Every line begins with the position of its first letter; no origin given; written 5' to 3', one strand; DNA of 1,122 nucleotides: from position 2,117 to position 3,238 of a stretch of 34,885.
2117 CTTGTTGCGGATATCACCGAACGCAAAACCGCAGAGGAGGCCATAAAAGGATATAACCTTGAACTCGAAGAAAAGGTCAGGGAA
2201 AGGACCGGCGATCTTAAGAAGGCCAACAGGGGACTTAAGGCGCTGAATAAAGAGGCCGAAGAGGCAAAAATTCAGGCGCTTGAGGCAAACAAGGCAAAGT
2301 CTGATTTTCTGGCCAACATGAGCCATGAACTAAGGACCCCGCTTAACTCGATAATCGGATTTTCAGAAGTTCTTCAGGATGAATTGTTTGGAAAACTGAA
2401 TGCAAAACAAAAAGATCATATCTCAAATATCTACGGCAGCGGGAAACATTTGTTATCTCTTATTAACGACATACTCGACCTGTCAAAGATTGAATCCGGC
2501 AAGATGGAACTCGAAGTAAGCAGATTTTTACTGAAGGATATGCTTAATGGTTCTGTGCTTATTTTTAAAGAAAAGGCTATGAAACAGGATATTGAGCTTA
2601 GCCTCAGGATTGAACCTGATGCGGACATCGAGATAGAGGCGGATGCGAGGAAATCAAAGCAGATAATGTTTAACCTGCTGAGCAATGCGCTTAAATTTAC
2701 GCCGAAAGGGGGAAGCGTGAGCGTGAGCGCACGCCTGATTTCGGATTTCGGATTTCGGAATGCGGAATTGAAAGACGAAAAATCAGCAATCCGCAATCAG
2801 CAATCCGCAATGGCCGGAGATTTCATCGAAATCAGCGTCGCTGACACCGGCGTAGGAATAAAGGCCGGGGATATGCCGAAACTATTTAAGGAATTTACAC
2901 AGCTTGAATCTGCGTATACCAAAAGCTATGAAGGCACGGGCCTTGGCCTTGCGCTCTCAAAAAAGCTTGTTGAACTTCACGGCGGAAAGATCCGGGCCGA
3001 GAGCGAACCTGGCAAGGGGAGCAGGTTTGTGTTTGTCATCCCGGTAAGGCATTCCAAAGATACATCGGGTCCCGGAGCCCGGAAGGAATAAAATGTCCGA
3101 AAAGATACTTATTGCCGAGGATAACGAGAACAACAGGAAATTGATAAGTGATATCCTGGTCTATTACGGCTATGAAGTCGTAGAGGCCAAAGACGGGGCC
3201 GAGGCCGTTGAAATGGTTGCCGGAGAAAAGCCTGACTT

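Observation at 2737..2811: Heptamer-array inverted repeat translated inside the ATP-binding domain of sensor kinase 1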

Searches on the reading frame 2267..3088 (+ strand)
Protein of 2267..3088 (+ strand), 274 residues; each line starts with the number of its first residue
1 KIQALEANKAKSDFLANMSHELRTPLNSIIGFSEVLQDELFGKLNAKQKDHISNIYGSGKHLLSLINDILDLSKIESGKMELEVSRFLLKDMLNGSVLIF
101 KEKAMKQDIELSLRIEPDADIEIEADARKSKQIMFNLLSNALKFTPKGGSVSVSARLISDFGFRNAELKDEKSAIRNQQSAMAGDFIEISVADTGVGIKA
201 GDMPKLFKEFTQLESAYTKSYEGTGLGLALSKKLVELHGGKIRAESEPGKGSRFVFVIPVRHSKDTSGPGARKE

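Call 17: find_homologous_proteins(query=window:2267-3088:+, max_evalue=1e-20)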
Query window:2267-3088:+ (274 aa): 7995 proteins with E <= 1e-20 among 8000 candidates; the best 120 are listed.
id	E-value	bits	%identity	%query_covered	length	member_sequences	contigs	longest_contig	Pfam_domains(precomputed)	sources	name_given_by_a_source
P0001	1.1e-105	371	69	96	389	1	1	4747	PF02518.32,PF00512.32,PF13493.12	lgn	-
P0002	3.1e-103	363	66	97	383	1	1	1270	PF02518.32,PF00512.32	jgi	jgi:signal transduction histidine kinase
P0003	1.6e-101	358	68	95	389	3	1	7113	PF02518.32,PF00512.32,PF13493.12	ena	-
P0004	3.7e-101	356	65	97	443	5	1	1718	PF13426.14,PF13188.14,PF08448.17,PF02518.32,PF00512.32,PF00989.32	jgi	-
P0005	6.8e-101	355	64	96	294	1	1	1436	PF02518.32,PF00512.32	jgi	jgi:signal transduction histidine kinase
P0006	5.3e-100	353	65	93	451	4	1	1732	PF02518.32,PF17159.11,PF00512.32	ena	-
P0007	8.3e-100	352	64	96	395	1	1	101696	PF08447.19,PF08448.17,PF02518.32,PF00512.32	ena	-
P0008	3.7e-99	350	66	95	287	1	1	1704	PF02518.32,PF00512.32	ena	-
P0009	6.5e-99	349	65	97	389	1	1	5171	PF08673.16,PF02518.32,PF00512.32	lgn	-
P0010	8.1e-99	349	64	98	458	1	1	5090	PF02518.32,PF00512.32,PF00072.31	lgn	-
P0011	1.2e-98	348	67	97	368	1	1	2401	PF13426.14,PF02518.32,PF00512.32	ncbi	-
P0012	3.1e-98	347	65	97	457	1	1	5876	PF13426.14,PF08448.17,PF02518.32,PF00512.32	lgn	-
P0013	5.1e-98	346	64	97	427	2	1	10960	PF02518.32,PF00512.32,PF00072.31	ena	-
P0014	5.5e-98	346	67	95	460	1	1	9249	PF13426.14,PF08448.17,PF02518.32,PF00512.32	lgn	-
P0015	7.5e-98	345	63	97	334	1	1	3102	PF02518.32,PF00512.32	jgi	jgi:signal transduction histidine kinase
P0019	4.2e-97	343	64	95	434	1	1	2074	PF13426.14,PF08448.17,PF02518.32,PF00512.32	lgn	-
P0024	1.5e-94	335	64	96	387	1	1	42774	PF08447.19,PF13426.14,PF08448.17,PF02518.32,PF00512.32,PF00989.32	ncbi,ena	-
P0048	5.2e-88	313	61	95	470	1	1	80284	PF02518.32,PF00512.32,PF00072.31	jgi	jgi:signal transduction histidine kinase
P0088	1.8e-85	305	60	96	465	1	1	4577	PF02518.32,PF00512.32,PF00072.31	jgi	jgi:two-component system sensor histidine kinase/response regulator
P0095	2.9e-85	304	58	95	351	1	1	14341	PF13426.14,PF08448.17,PF02518.32,PF00512.32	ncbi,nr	ncbi:MAG: ATP-binding protein, partial [Desulfuromonadaceae bacterium]|nr:ATP-binding protein [Desul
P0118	4.5e-84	300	60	94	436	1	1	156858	PF13426.14,PF02518.32,PF00512.32,PF00989.32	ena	-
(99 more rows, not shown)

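Call 24: find_related_loci(query=A1, collection=genome_contigs, flank=6000)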
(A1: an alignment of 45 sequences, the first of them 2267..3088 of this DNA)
Query A1 (274 aa) in genome_contigs; peptide patterns used: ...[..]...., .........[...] (x = any residue, [..] = any of these).
600 stretches matched a pattern (row limit reached: there are more); 599 encode a relative of the query (tblastn E <= 1e-3); the best 80 are kept; 80 distinct loci.
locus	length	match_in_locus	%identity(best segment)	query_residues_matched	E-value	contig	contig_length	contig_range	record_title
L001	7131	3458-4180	50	1-259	4e-78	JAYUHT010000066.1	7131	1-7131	MAG: Burkholderiales bacterium isolate GFS_8533 GFS_8533_65, whole genome shotgun sequence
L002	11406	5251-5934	50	7-260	4e-75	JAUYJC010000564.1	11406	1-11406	MAG: Deltaproteobacteria bacterium isolate C24_metabat.bin.121_sub C24_k141_252543, whole genome shotgun sequence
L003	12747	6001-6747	47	3-269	7e-72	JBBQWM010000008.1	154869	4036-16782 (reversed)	MAG: Chloroflexia bacterium isolate Co_metawrap_2056 Cmw_2056_k141_3449766_length_154869_cov_33.9983, whole genome shotg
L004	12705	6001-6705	47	7-260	8e-72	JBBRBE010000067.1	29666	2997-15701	MAG: Chloroflexia bacterium isolate Co_metawrap_2330 Cmw_2330_k141_683224_length_29666_cov_9.9988, whole genome shotgun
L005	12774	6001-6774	49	6-265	9e-70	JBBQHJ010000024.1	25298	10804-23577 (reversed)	MAG: Gemmatimonadales bacterium isolate Co_metawrap_912 Cmw_912_k141_24316095_length_25298_cov_8.0000, whole genome shot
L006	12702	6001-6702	46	2-259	4e-66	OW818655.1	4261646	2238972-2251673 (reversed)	metagenome genome assembly, chromosome: 1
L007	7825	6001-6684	46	7-261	3e-63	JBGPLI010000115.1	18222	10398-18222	MAG: Bryobacteraceae bacterium isolate OBJ_0618_7090110_266 k141_4693519_length_18222_cov_13.0000, whole genome shotgun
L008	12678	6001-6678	45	7-259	4e-63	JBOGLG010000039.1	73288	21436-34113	MAG: Terriglobales bacterium isolate TC-S_metabat2.bin.414 k127_723021, whole genome shotgun sequence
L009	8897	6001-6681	44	9-259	4e-63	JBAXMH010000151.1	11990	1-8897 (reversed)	MAG: Chloroflexales bacterium isolate ELA448 MAG448_151, whole genome shotgun sequence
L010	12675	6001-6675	45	7-258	6e-63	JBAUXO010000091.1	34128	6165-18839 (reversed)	MAG: Candidatus Sulfotelmatobacter sp. isolate MFD09282_ilm_asm_bin26 k127_109861, whole genome shotgun sequence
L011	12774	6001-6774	41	3-267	4e-63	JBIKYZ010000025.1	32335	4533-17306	MAG: Pseudanabaena sp. isolate ME2015-10-22_3300042382_group6_bin51 Rohwer_bin1386_scaffold_191_c1, whole genome shotgun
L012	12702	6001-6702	44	1-260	7e-62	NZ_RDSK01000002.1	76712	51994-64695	Methanohalophilus sp. RSK RSK_scf_10, whole genome shotgun sequence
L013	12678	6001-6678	45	7-259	9e-62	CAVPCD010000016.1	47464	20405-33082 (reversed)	MAG: uncultured Acidobacteriota bacterium isolate MFD10064.bin.1.147 genome assembly, contig: contig_44945, whole genome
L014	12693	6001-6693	46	5-261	4e-61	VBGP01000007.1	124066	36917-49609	MAG: Chloroflexi bacterium isolate CF_81 14_1009_12_40cm_scaffold_19, whole genome shotgun sequence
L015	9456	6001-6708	42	7-259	4e-61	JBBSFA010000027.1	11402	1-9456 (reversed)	MAG: Elainellales cyanobacterium isolate LS1_sbin.72 LS1_sbin.72_K_1264427_L_11402_cov_7.0000, whole genome shotgun sequ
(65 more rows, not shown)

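Call 26: find_encoding_contigs(protein=P0005, flank=3000, max_places=5)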
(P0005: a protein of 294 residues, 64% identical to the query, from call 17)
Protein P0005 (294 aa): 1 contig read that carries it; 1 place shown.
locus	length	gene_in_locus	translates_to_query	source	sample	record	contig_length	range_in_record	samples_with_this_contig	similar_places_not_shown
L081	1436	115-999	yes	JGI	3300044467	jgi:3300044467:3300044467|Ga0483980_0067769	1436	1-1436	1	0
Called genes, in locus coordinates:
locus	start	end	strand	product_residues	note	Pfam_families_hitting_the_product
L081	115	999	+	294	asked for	PF00512:HisKA, PF02518:HATPase_c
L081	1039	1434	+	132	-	?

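Call 27: find_encoding_contigs(protein=P0003, flank=5000, max_places=5)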
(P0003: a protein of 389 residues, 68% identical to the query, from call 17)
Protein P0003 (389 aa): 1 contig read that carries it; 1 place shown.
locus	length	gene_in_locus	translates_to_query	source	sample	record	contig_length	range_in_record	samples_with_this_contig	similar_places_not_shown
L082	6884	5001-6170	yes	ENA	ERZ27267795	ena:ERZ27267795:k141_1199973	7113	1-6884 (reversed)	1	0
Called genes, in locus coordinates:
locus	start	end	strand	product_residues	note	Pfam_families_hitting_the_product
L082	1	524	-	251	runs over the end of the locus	?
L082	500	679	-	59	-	-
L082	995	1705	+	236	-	PF03705:CheR_N, PF01739:CheR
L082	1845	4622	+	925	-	PF02743:dCache_1, PF01590:GAF (weak), PF13185:GAF_2, PF00512:HisKA, PF02518:HATPase_c, PF00072:Response_reg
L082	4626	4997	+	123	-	PF00072:Response_reg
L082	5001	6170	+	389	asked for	PF13493:DUF4118, PF00512:HisKA, PF02518:HATPase_c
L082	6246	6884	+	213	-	?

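Call 32: find_encoding_contigs(protein=P0024, flank=10000, max_places=4)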
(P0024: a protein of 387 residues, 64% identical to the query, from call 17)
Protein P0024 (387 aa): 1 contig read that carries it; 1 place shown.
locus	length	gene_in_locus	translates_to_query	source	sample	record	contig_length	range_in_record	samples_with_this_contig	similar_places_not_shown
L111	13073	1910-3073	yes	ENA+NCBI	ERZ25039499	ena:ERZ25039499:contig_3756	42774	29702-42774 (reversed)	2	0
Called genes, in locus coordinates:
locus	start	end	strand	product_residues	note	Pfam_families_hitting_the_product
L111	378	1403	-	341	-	PF01548:DEDD_Tnp_IS110, PF02371:Transposase_20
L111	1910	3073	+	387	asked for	PF00989:PAS, PF08448:PAS_4 (weak), PF13426:PAS_9, PF08447:PAS_3, PF00512:HisKA, PF02518:HATPase_c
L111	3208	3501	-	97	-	PF13534:Fer4_17 (faint), PF17179:Fer4_22 (faint), PF13237:Fer4_10, PF14697:Fer4_21, PF12837:Fer4_6 (weak), PF12838:Fer4_7, PF13187:Fer4_9, PF00037:Fer4 (weak), +5 more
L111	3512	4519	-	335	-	PF03599:CdhD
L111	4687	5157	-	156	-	PF12802:MarR_2, PF01047:MarR, PF13412:HTH_24 (weak)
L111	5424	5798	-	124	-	PF01022:HTH_5 (weak)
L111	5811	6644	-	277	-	PF09948:PpoB2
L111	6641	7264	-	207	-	PF07040:DUF1326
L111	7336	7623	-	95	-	PF02627:CMD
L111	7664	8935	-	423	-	PF00083:Sugar_tr (weak), PF07690:MFS_1, PF13347:MFS_2 (weak), PF07690:MFS_1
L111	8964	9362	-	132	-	PF02566:OsmC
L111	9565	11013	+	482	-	PF00392:GntR, PF00155:Aminotran_1_2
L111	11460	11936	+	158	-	PF02381:MraZ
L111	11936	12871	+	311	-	PF01795:Methyltransf_5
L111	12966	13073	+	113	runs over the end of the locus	PF04999:FtsL, PF04977:DivIC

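Call 33: find_encoding_contigs(protein=P0011, flank=3000, max_places=4)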
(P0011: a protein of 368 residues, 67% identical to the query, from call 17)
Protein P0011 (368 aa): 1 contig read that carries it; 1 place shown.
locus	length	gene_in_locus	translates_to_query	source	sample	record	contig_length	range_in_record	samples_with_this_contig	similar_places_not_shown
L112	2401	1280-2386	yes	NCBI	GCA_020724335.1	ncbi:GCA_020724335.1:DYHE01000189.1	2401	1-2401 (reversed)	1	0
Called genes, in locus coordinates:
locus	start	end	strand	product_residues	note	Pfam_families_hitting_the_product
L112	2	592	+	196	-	?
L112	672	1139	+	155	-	PF03975:CheD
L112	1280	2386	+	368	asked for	PF13426:PAS_9, PF00512:HisKA, PF02518:HATPase_c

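Call 34: find_encoding_contigs(protein=P0048, flank=10000, max_places=4)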
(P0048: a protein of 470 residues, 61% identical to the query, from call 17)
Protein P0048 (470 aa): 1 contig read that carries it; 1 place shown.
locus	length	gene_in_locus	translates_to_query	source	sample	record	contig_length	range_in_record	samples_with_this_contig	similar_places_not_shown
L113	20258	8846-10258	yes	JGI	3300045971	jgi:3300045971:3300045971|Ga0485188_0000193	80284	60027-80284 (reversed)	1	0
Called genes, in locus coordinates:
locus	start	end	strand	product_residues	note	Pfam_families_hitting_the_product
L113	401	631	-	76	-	-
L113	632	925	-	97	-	-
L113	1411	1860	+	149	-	PF01584:CheW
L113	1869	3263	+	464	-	PF01739:CheR, PF08242:Methyltransf_12 (faint), PF13414:TPR_11 (faint), PF00515:TPR_1 (faint), PF13181:TPR_8 (faint)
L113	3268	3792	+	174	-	PF01584:CheW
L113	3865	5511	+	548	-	PF05227:CHASE3, PF00672:HAMP, PF00015:MCPsignal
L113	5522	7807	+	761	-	PF01627:Hpt, PF02518:HATPase_c, PF01584:CheW, PF00072:Response_reg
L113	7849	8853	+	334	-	PF00072:Response_reg, PF01339:CheB_methylest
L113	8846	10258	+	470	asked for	PF00072:Response_reg, PF00512:HisKA, PF02518:HATPase_c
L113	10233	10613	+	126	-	PF00072:Response_reg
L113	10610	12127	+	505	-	PF00072:Response_reg, PF13487:HD_5, PF01966:HD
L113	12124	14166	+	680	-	PF00989:PAS, PF13188:PAS_8 (weak), PF13426:PAS_9, PF00989:PAS, PF08448:PAS_4, PF13426:PAS_9, PF00512:HisKA, PF02518:HATPase_c, +4 more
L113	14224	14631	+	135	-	PF00072:Response_reg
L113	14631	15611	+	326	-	PF00072:Response_reg, PF00990:GGDEF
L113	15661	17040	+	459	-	PF00072:Response_reg, PF00512:HisKA, PF02518:HATPase_c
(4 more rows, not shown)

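Call 35: find_encoding_contigs(protein=P0007, flank=10000, max_places=4)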
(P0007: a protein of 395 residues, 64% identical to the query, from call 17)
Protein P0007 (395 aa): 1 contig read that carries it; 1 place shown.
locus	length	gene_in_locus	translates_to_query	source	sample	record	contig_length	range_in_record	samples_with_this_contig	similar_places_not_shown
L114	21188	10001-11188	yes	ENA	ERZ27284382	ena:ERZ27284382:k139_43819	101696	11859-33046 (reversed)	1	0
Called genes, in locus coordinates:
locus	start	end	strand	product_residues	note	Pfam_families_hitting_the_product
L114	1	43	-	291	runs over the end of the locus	PF01040:UbiA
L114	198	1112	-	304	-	PF02790:COX2_TM, PF00116:COX2, PF00034:Cytochrom_C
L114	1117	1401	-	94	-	PF03626:COX4_pro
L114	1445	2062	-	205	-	PF00510:COX3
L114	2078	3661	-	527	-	PF00115:COX1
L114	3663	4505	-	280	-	PF02630:SCO1-SenC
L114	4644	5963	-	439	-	PF00034:Cytochrom_C (faint), PF03150:CCP_MauG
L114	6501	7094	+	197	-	PF18978:DUF5714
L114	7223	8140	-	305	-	PF03747:ADP_ribosyl_GH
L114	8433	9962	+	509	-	PF05227:CHASE3, PF00989:PAS, PF08448:PAS_4, PF13188:PAS_8 (faint), PF13426:PAS_9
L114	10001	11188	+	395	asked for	PF08447:PAS_3, PF08448:PAS_4 (faint), PF00512:HisKA, PF02518:HATPase_c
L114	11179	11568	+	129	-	PF00072:Response_reg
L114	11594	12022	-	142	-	PF01850:PIN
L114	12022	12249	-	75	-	-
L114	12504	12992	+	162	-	PF12974:Phosphonate-bd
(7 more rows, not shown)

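Call 44: predict_structure(alignment_id=A1)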
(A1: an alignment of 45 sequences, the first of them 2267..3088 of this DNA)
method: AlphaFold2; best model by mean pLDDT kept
length: 274 residues; sequences in the alignment: 45
mean_pLDDT: 84.1   pTM: 0.77
mean pLDDT of the five models: 84.1, 83.7, 83.2, 82.9, 79.9
residues with pLDDT >= 90: 153; 70-90: 70; 50-70: 30; < 50: 21
segments of 3 or more residues with pLDDT < 50: 176-181, 266-274
pLDDT, mean of each block of 10 residues (from residue 1): 75 79 90 96 96 87 81 82 94 95 96 97 96 95 97 95 55 49 80 95 84 58 75 94 95 96 56 45
secondary structure, 60 per line:
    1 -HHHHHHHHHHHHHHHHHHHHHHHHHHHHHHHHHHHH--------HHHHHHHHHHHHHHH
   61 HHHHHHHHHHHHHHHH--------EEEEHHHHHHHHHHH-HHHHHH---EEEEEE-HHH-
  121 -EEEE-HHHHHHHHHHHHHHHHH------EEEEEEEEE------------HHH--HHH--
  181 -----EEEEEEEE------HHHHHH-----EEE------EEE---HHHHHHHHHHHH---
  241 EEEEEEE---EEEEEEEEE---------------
elements in order: H2-37 H46-76 E85-88 H89-99 H101-106 E110-115 E122-125 H127-143 E150-158 E186-193 H200-205 E211-213 E220-222 H226-237 E241-247 E251-259
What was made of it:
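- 2735..2818 (+): The whole in-frame insert: 84 nt, 28 aa (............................). It lies between ...SAR and DFIEISV, relative to the 22-aa baseline of relatives (...AR-RDG-DFIEISV). The AlphaFold2 model has blocks of pLDDT 55 and 49 over model residues 161-180, between strands 150-158 and 186-193 (call 44).
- AlphaFold2 model: mean pLDDT 84, blocks of 55 and 49 over the core of the insert, flanking strands confident (call 44). The loop is predicted to be disordered with low confidence (call 44).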

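Call 51: find_encoding_contigs(protein=P0019, flank=3000, max_places=3)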
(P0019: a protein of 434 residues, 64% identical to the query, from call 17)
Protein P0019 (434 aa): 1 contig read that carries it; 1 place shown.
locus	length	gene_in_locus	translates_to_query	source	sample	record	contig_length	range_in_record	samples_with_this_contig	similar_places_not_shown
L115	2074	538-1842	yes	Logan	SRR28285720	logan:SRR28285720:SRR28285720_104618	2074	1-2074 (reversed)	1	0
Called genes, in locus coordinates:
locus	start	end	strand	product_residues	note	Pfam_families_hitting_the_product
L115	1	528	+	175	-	?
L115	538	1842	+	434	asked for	PF08448:PAS_4, PF13426:PAS_9, PF00512:HisKA, PF02518:HATPase_c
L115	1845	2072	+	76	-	?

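Call 52: find_encoding_contigs(protein=P0009, flank=3000, max_places=3)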
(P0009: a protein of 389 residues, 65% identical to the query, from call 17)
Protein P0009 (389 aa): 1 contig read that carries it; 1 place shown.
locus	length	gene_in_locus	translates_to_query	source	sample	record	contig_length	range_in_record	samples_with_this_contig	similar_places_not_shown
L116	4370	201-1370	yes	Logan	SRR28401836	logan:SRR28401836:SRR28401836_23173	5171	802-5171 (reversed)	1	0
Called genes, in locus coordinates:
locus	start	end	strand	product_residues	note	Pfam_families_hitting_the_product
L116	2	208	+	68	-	?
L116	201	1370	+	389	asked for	PF08673:RsbU_N, PF00512:HisKA, PF02518:HATPase_c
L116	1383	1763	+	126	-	PF00072:Response_reg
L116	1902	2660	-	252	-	PF01261:AP_endonuc_2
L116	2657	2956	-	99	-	PF09723:Zn_ribbon_8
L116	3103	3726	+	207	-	PF01121:CoaE, PF13238:AAA_18 (faint)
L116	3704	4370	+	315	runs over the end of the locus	PF06574:FAD_syn, PF01687:Flavokinase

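Call 53: find_encoding_contigs(protein=P0088, flank=3000, max_places=3)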
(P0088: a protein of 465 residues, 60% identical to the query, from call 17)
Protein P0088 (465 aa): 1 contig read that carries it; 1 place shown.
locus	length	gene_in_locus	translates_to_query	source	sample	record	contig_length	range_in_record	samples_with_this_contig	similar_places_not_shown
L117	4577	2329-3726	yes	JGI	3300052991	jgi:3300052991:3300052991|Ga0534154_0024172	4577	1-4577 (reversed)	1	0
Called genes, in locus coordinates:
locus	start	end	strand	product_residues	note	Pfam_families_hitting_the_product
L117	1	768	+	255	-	PF00072:Response_reg, PF00486:Trans_reg_C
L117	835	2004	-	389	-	PF00438:S-AdoMet_synt_N, PF02772:S-AdoMet_synt_M, PF02773:S-AdoMet_synt_C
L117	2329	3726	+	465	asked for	PF00072:Response_reg, PF00512:HisKA, PF02518:HATPase_c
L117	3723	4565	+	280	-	PF03705:CheR_N, PF01739:CheR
